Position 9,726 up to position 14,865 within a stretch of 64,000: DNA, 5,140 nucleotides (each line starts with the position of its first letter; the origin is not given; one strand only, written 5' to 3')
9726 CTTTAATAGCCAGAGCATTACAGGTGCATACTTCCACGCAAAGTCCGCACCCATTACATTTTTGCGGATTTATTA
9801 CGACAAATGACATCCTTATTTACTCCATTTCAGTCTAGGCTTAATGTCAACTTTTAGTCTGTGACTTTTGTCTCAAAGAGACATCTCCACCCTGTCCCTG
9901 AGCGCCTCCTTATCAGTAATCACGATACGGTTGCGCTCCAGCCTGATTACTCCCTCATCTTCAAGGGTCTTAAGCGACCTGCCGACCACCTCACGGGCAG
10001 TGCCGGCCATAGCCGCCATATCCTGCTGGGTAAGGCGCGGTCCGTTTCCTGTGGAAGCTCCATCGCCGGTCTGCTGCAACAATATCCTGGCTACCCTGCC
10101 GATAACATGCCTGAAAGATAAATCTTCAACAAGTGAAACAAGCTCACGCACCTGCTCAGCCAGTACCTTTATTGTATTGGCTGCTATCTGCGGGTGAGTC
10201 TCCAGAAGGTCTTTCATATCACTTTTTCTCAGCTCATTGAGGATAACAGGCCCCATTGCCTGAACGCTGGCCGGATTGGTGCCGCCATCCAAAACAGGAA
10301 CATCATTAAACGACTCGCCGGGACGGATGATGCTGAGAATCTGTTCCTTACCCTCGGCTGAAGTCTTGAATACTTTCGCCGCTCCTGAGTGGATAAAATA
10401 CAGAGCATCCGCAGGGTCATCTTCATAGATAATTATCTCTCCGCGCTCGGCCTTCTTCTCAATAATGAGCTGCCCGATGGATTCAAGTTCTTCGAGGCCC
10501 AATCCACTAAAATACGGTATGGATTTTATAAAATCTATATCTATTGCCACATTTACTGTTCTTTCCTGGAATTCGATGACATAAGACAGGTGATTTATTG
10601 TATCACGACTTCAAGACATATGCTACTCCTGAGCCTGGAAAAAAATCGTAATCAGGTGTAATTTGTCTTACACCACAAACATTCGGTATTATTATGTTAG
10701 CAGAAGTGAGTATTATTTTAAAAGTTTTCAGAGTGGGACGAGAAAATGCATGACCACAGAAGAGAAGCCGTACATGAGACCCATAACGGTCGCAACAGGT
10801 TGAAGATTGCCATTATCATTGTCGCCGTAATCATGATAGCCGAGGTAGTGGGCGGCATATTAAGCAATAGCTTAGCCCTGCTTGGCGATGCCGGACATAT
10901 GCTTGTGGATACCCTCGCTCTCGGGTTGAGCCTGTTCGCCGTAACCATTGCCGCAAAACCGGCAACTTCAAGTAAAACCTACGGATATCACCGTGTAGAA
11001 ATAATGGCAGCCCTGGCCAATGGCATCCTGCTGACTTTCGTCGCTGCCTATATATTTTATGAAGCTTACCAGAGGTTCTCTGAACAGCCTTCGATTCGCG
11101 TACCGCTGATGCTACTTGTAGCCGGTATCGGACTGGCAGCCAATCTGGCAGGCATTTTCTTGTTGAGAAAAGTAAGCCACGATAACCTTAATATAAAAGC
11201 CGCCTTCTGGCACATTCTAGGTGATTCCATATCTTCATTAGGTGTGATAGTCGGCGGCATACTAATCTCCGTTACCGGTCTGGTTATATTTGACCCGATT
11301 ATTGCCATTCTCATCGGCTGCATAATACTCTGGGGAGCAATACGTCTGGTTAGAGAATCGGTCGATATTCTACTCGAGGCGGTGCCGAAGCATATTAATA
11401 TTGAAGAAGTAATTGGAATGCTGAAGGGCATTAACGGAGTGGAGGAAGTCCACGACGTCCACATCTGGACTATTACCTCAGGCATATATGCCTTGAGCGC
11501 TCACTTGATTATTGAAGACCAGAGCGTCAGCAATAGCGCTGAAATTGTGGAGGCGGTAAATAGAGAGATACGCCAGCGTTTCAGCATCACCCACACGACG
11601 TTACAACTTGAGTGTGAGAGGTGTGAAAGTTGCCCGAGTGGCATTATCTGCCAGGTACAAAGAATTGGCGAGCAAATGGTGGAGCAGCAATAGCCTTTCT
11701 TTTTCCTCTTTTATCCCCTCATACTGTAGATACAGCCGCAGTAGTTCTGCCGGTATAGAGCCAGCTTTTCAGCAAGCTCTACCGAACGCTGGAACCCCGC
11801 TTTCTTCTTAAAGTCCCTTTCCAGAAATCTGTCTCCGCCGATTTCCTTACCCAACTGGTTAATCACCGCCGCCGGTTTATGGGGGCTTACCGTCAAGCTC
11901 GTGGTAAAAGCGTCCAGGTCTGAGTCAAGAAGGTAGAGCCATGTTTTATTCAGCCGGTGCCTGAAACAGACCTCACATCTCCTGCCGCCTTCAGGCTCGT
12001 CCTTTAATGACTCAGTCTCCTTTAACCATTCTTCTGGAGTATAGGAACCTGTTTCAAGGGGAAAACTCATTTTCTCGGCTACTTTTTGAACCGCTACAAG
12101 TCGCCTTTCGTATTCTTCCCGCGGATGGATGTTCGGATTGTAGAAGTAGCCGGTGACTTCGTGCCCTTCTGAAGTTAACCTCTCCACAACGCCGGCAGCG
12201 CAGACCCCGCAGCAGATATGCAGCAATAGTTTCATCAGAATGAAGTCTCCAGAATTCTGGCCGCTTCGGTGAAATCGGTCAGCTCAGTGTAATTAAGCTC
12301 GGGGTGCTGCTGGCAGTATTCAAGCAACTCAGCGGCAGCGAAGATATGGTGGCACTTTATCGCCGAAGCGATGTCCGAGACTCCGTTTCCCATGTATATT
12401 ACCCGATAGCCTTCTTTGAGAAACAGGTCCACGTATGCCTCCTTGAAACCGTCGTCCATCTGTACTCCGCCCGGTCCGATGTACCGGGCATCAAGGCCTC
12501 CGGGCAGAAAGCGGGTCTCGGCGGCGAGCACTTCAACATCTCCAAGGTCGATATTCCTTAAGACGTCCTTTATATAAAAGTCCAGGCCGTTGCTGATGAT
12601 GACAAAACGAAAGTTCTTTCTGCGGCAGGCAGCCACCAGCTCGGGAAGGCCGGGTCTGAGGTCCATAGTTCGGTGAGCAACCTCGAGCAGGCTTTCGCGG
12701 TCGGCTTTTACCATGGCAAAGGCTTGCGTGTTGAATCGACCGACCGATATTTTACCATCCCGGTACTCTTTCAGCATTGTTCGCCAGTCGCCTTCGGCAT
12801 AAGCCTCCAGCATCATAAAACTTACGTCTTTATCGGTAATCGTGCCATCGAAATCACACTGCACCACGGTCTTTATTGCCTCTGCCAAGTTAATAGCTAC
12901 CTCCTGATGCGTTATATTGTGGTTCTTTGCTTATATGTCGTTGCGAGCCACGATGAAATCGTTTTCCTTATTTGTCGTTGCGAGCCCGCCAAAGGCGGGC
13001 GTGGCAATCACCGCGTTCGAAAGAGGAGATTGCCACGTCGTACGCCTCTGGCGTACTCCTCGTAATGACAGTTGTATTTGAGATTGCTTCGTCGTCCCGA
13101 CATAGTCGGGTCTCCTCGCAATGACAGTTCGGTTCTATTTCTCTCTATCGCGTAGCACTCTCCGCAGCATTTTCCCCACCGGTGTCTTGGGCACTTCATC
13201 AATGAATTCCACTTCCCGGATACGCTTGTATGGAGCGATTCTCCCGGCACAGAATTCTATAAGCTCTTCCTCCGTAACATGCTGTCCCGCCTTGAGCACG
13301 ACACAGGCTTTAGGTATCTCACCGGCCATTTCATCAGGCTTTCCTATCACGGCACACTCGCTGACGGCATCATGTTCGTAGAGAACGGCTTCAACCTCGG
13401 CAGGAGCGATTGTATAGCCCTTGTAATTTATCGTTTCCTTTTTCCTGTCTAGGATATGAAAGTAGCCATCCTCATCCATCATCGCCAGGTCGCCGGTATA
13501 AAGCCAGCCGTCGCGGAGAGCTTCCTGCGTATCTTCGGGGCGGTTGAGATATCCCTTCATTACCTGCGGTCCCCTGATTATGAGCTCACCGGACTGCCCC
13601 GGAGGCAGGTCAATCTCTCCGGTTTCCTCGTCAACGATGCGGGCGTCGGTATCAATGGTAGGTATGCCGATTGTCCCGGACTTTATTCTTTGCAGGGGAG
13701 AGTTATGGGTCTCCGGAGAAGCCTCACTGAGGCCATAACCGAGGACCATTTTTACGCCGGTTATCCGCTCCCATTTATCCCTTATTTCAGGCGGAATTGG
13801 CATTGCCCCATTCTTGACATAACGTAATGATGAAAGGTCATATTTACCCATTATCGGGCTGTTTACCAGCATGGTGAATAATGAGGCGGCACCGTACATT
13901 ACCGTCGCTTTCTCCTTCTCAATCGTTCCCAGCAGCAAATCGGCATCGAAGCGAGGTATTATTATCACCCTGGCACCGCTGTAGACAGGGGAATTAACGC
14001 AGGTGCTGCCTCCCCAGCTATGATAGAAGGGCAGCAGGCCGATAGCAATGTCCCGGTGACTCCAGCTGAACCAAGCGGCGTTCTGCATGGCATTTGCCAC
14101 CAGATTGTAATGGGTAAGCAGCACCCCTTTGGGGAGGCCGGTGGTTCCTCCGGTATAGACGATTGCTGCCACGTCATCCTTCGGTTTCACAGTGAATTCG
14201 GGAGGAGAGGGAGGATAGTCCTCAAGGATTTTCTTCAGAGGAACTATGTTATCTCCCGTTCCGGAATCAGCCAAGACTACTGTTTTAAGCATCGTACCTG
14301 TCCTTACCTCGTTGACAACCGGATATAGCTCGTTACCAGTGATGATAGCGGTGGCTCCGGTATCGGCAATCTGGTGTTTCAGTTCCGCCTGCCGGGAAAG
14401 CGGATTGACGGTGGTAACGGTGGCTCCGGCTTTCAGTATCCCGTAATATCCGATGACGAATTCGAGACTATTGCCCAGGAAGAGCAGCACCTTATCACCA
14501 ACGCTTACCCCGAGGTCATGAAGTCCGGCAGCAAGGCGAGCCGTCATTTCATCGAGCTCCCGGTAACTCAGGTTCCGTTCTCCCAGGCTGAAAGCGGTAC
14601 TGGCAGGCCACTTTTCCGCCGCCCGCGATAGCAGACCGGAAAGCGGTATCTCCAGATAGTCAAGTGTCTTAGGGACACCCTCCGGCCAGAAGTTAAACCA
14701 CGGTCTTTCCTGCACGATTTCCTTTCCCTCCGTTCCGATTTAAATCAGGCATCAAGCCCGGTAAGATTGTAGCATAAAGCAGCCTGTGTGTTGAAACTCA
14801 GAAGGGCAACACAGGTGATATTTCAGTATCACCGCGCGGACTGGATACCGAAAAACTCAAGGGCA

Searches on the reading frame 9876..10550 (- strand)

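Call 101: search_protein_families(library=pfam, proteins=[window:9876-10550:-], max_evalue=0.001)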
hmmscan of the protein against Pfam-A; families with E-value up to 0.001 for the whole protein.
window:9876-10550:- (225 aa): 5 families
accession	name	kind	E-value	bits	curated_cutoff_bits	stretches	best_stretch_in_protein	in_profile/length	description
PF00027.35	cNMP_binding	-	3.5e-22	78.6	27.5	1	32-119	2-89/89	Cyclic nucleotide-binding domain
PF13545.12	HTH_Crp_2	-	1.1e-17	64.1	27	1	151-219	1-69/70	Crp-like helix-turn-helix domain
PF00325.26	Crp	-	0.00016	21.8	21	1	172-202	2-32/32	Bacterial regulatory proteins, crp family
PF13412.12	HTH_24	-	0.00023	21.1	21.9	1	171-203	16-48/48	Winged helix-turn-helix DNA-binding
PF12802.13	MarR_2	-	0.00042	20.9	27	0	169-207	17-55/61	MarR family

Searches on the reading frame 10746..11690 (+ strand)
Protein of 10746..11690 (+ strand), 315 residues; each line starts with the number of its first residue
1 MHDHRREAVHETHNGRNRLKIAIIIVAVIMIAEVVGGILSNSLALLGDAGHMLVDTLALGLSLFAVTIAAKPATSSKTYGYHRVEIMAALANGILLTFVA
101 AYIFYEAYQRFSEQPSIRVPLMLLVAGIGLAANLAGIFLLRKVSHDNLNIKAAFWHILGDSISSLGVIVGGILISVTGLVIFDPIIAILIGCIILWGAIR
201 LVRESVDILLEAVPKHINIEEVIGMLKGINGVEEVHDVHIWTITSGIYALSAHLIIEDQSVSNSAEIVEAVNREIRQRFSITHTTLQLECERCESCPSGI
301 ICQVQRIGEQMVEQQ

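Call 101: search_protein_families(library=pfam, proteins=[window:10746-11690:+], max_evalue=0.001)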
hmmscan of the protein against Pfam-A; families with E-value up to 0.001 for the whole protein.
window:10746-11690:+ (315 aa): 2 families
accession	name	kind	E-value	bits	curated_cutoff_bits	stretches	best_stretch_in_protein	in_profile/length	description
PF01545.26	Cation_efflux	-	1.4e-47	162.4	26.6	1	19-210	1-198/198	Cation efflux family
PF16916.11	ZT_dimer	-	3.2e-15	56.4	26.7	1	214-289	1-76/78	Dimerisation domain of Zinc Transporter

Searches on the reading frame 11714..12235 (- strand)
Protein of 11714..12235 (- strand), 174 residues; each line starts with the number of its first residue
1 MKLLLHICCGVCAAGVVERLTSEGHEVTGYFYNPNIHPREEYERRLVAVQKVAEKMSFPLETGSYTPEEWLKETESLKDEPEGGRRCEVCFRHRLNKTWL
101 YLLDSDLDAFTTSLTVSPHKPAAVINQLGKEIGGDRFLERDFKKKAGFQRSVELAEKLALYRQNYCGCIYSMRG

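Call 101: search_protein_families(library=pfam, proteins=[window:11714-12235:-], max_evalue=0.001)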
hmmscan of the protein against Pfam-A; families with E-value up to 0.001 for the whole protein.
window:11714-12235:- (174 aa): 1 family
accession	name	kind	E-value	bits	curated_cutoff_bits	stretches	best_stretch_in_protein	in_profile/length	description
PF02677.20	QueH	-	1.2e-61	208.3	23.5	1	3-173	1-174/175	Epoxyqueuosine reductase QueH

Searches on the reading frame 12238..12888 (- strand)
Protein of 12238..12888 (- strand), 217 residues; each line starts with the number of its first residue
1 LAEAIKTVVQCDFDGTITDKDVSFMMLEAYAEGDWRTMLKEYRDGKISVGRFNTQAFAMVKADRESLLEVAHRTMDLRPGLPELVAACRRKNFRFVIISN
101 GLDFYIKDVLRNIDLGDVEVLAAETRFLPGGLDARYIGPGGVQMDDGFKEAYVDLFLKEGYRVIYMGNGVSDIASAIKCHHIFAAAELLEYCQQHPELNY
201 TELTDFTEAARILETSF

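Call 101: search_protein_families(library=pfam, proteins=[window:12238-12888:-], max_evalue=0.001)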
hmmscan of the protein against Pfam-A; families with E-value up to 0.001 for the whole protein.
window:12238-12888:- (217 aa): 3 families
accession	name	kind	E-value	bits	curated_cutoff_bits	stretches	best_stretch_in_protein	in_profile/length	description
PF12710.13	HAD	-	1.4e-16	61.9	27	1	11-174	3-186/189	haloacid dehalogenase-like hydrolase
PF06888.18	Put_Phosphatase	-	1.3e-06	28.5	27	1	8-117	2-114/234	Putative Phosphatase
PF00702.32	Hydrolase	-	3.7e-05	24.7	26.4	1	11-178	6-189/191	haloacid dehalogenase-like hydrolase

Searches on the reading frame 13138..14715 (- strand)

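Call 101: search_protein_families(library=pfam, proteins=[window:13138-14715:-], max_evalue=0.001)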
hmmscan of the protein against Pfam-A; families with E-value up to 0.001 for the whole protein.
window:13138-14715:- (526 aa): 2 families
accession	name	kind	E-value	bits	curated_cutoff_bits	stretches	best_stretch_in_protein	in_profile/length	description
PF00501.34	AMP-binding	-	6.7e-94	315.3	29.9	1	30-390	2-384/384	AMP-binding enzyme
PF13193.12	AMP-binding_C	-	9.2e-25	87.8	24.5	1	440-515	1-76/76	AMP-binding enzyme C-terminal domain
